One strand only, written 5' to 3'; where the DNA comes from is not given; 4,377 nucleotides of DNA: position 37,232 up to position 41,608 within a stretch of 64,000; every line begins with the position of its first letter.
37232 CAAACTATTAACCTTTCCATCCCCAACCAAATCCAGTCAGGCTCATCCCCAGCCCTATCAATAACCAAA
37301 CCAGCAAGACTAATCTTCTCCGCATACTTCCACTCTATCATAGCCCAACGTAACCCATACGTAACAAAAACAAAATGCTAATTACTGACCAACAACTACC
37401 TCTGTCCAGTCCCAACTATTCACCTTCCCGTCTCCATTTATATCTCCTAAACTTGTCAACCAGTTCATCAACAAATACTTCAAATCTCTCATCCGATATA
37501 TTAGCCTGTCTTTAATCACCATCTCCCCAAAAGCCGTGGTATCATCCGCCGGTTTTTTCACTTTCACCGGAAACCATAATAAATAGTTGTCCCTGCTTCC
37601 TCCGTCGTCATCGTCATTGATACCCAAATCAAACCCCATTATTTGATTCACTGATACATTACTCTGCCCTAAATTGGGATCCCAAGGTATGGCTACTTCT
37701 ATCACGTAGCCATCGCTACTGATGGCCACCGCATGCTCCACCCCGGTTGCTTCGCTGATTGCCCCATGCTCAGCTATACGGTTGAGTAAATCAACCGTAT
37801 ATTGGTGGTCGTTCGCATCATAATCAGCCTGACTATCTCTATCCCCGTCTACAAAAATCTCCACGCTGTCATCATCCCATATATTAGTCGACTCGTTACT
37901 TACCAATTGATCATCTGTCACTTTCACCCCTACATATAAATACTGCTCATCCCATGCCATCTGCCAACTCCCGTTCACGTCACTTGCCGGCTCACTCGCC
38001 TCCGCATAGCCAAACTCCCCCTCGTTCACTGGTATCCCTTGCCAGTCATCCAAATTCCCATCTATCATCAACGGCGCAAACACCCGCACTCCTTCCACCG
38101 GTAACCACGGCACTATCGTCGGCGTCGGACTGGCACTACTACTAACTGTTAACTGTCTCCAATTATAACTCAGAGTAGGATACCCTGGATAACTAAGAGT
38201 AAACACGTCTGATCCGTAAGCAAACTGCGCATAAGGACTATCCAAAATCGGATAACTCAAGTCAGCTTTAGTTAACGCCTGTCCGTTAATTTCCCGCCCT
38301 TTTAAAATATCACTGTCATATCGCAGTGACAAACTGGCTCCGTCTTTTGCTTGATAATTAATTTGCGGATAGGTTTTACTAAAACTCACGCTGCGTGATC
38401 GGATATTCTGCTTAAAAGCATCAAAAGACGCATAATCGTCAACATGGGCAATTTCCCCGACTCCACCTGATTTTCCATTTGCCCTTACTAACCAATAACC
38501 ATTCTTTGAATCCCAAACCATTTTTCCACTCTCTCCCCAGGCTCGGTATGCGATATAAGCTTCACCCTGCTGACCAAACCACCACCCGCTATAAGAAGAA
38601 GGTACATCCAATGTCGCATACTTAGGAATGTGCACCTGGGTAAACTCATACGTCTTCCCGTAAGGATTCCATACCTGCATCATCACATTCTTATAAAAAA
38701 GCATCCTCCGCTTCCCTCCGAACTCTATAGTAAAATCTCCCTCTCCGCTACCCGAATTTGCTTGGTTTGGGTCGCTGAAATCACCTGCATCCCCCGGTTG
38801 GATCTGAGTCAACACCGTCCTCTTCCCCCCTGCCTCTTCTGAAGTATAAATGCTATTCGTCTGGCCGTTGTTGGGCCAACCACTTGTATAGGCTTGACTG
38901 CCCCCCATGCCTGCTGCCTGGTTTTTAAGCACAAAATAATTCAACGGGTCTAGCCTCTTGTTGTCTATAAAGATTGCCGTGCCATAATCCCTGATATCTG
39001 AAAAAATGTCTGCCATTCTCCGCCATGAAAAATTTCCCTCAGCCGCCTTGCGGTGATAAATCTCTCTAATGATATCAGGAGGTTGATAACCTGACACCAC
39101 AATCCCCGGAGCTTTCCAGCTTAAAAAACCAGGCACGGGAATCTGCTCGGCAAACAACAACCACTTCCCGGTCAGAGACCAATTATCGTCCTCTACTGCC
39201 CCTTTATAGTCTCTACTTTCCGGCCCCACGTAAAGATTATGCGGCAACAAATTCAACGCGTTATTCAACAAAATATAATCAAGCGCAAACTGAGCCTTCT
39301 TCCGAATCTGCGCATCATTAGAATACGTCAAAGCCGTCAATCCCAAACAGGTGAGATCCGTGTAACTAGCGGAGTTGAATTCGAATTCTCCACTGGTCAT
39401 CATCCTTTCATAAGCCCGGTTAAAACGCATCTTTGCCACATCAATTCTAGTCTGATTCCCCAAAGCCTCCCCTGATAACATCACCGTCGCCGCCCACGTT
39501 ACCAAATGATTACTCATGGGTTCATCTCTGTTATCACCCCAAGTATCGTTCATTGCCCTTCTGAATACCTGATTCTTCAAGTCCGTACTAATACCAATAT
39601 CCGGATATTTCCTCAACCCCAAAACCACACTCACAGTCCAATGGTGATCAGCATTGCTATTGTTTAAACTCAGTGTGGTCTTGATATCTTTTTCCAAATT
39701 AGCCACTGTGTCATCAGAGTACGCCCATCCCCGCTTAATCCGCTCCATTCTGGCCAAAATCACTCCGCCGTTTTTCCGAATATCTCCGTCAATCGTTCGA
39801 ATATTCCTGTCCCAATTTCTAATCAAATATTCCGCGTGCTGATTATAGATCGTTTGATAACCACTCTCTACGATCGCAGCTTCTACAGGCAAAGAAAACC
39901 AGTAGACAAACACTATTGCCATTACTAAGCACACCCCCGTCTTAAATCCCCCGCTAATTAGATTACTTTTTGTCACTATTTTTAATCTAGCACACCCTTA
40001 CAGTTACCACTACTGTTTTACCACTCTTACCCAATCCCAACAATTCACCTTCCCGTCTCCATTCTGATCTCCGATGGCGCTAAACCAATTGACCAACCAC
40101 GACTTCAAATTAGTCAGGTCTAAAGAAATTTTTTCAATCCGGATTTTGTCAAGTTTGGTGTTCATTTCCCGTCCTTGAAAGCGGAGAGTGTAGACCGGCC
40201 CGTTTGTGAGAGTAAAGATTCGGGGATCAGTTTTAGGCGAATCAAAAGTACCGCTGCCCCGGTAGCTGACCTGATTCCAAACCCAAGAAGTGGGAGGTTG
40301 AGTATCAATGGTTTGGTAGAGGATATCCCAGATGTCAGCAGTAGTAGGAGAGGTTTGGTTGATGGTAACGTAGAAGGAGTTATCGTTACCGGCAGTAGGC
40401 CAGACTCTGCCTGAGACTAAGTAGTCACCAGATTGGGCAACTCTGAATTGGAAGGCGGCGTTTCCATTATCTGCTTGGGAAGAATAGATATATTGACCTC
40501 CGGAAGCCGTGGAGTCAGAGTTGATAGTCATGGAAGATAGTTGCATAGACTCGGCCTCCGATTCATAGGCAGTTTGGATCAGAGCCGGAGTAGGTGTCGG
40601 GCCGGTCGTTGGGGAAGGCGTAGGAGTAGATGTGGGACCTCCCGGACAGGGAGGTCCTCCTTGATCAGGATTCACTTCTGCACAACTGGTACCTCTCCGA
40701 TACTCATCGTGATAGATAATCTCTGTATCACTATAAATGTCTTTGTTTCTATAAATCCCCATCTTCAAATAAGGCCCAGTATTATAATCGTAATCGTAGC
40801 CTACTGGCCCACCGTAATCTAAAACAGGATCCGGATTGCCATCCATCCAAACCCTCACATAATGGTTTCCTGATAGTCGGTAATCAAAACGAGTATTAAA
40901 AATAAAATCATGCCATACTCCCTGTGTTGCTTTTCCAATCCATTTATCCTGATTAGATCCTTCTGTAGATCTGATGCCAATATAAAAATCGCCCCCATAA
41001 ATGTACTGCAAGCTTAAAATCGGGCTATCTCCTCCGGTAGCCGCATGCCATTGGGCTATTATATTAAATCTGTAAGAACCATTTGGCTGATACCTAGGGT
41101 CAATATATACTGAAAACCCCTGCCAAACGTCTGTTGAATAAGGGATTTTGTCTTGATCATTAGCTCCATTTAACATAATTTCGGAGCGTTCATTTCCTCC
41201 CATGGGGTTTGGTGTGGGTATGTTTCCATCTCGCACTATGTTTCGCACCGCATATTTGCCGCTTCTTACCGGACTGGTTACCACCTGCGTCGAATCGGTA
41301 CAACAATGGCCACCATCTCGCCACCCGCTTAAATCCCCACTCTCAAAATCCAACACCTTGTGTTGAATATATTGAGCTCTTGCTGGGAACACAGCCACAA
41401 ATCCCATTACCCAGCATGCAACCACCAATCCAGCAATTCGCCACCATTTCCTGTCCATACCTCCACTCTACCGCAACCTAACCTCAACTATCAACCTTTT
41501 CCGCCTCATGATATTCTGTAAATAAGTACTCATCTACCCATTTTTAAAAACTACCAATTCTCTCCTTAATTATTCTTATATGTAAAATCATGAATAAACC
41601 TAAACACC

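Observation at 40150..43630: Very recent inverted duplication of a CBM6/35-like module between divergently oriented genes, detectable by skew violation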

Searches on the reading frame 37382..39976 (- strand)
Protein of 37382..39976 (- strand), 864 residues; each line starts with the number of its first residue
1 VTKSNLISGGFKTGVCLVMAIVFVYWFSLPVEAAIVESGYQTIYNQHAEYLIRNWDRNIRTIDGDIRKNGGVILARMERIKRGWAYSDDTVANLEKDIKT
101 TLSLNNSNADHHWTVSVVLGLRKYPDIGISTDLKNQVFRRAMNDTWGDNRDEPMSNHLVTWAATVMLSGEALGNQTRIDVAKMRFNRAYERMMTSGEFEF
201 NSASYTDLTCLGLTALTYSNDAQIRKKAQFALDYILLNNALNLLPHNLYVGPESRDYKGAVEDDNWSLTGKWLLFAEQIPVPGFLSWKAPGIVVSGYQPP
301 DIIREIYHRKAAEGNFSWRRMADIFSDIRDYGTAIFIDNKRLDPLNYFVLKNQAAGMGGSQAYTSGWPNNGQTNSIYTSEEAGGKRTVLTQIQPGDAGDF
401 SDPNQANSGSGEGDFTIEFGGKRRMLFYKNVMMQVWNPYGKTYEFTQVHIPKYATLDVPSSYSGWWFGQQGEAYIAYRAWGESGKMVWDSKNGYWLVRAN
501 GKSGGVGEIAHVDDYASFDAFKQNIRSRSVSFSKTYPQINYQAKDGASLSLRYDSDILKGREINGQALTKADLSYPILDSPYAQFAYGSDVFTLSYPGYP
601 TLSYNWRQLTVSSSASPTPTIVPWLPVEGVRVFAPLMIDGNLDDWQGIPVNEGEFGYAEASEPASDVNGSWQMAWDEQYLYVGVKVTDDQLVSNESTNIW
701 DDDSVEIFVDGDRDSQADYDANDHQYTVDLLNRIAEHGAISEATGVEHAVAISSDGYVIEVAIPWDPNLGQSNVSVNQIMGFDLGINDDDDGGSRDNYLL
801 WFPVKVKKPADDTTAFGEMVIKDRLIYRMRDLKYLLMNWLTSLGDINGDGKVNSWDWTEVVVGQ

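Call 5: search_protein_families(library=pfam, proteins=[window:37382-39976:-], max_evalue=0.1)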
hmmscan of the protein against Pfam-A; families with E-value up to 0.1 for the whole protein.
window:37382-39976:- (864 aa): 2 families
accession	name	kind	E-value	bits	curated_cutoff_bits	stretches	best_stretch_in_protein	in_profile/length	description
PF06452.16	CBM9_1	-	2.8e-38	132.1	23.4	1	638-823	1-184/185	Carbohydrate family 9 binding domain-like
PF00404.24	Dockerin_1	-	0.017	15.8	22.9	1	844-859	2-17/57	Dockerin type I domain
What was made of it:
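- On Type I dockerin (PF00404): The neighbouring gene scores 15.8 bits against a cut-off of 22.9 (call 5).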

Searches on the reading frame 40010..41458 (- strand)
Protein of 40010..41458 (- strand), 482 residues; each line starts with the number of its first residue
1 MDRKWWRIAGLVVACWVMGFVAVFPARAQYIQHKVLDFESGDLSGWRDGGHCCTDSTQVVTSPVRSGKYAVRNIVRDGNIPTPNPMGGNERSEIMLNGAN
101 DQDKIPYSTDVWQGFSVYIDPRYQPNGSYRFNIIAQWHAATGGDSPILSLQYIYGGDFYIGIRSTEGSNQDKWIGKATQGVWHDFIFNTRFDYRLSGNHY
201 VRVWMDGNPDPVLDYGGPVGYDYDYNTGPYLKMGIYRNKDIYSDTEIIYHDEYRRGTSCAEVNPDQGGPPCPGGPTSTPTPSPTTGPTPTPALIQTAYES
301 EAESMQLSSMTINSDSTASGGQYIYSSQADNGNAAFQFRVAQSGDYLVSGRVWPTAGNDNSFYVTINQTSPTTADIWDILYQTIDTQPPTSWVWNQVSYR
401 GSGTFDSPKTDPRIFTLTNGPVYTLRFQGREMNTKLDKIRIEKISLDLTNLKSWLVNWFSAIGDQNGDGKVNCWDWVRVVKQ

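Call 5: search_protein_families(library=pfam, proteins=[window:40010-41458:-], max_evalue=0.1)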
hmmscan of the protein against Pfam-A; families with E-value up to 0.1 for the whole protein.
window:40010-41458:- (482 aa): 2 families
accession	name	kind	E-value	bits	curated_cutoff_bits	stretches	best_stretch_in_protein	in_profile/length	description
PF14099.13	Polysacc_lyase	-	2.9e-34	119.3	29.9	1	38-253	1-209/210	Polysaccharide lyase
PF02018.23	CBM_4_9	-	0.0064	17.3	25.9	0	310-402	24-119/136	Carbohydrate binding domain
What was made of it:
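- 40010..41458 (-): Gene A: secreted polysaccharide lyase, 482 aa. Order of parts: signal peptide, PF14099 lyase domain, Pro/Thr linker, CBM6/35-like module, dockerin-like tail. Pfam PF14099 E 2.9e-34 over aa 38-253 (call 5).
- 40700..41347 (-): Lyase domain of gene A (aa 38-253). Its synonymous composition is that of a native minus-strand gene. Pfam in call 5.
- On Polysaccharide lyase PF14099 (gene A catalytic domain): 119.3 bits against a cut-off of 29.9, over aa 38-253 (call 5).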

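Call 11: find_encoding_contigs(protein=window:40010-41458:-, flank=10000, max_places=6)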
Protein window:40010-41458:- (482 aa): 1 contig read that carries it; 1 place shown.
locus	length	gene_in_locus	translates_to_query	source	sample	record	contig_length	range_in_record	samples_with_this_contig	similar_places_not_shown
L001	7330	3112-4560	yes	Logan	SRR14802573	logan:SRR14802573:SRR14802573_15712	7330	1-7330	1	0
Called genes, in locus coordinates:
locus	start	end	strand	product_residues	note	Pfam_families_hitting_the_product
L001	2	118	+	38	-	?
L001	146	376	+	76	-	-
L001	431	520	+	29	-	-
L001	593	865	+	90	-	-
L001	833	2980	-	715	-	-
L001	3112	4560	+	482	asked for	PF14099:Polysacc_lyase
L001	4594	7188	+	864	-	PF06452:CBM9_1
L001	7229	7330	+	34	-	?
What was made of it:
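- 40010..41458 (-): Found as a called gene in an independent assembly (call 11).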

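Call 25: find_related_loci(query=window:40010-41458:-, collection=genome_contigs, flank=10000)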
Query window:40010-41458:- (482 aa) in genome_contigs; peptide patterns used: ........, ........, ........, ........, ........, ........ (x = any residue, [..] = any of these).
23 stretches matched a pattern, but none encodes a relative of the query by tblastn (E <= 1e-3).

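Call 62: find_homologous_proteins(query=window:40010-41458:-, max_evalue=0.00001)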
Query window:40010-41458:- (482 aa): 10 proteins with E <= 0.00001 among 6952 candidates.
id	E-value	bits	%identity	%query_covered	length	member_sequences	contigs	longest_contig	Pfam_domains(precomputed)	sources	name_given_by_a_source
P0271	0.0e+0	1149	100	100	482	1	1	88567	PF14099.14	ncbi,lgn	-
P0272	3.2e-139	483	73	57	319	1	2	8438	PF14099.14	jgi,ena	-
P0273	4.9e-81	291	67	39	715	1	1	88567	-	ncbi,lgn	-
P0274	1.1e-54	204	43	53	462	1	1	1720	PF00754.32,PF22633.4,PF14099.14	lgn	-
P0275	3.2e-28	117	35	53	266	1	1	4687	PF14099.14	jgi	jgi:hypothetical protein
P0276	1.6e-22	98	32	53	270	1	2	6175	PF14099.14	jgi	jgi:hypothetical protein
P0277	2.0e-20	91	34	48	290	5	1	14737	PF14099.14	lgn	-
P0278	2.2e-17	81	31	54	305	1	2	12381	PF14099.14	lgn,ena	-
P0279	9.0e-17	79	34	32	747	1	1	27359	PF12708.13,PF00404.25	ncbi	ncbi:glycosyl hydrolase family 28-related protein [Patescibacteria group bacterium]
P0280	2.5e-11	61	27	32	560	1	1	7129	PF16990.12,PF08787.19,PF25275.2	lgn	-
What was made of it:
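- On Type I dockerin (PF00404): A distant Patescibacteria relative, P0279, does carry a precomputed Pfam Dockerin_1 (PF00404) assignment (call 62).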

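Call 64: find_encoding_contigs(protein=P0272, flank=10000, max_places=4)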
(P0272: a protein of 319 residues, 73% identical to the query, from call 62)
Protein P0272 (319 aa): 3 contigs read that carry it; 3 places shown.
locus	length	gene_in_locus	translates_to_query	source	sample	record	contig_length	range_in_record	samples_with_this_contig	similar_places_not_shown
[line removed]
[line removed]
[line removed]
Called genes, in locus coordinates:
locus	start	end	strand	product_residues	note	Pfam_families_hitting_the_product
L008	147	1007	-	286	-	PF02899:Phage_int_SAM_1, PF13102:Phage_int_SAM_5 (weak), PF13495:Phage_int_SAM_4 (faint), PF00589:Phage_integrase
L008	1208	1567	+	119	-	PF04977:DivIC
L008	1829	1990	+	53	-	-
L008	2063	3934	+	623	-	PF00004:AAA, PF07728:AAA_5 (weak), PF17862:AAA_lid_3, PF01434:Peptidase_M41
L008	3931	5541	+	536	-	PF04015:DUF362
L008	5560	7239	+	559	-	-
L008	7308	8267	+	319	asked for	PF14099:Polysacc_lyase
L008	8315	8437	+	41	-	?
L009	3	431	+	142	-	?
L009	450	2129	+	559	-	-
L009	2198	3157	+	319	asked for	PF14099:Polysacc_lyase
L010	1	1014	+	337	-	?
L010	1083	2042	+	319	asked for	PF14099:Polysacc_lyase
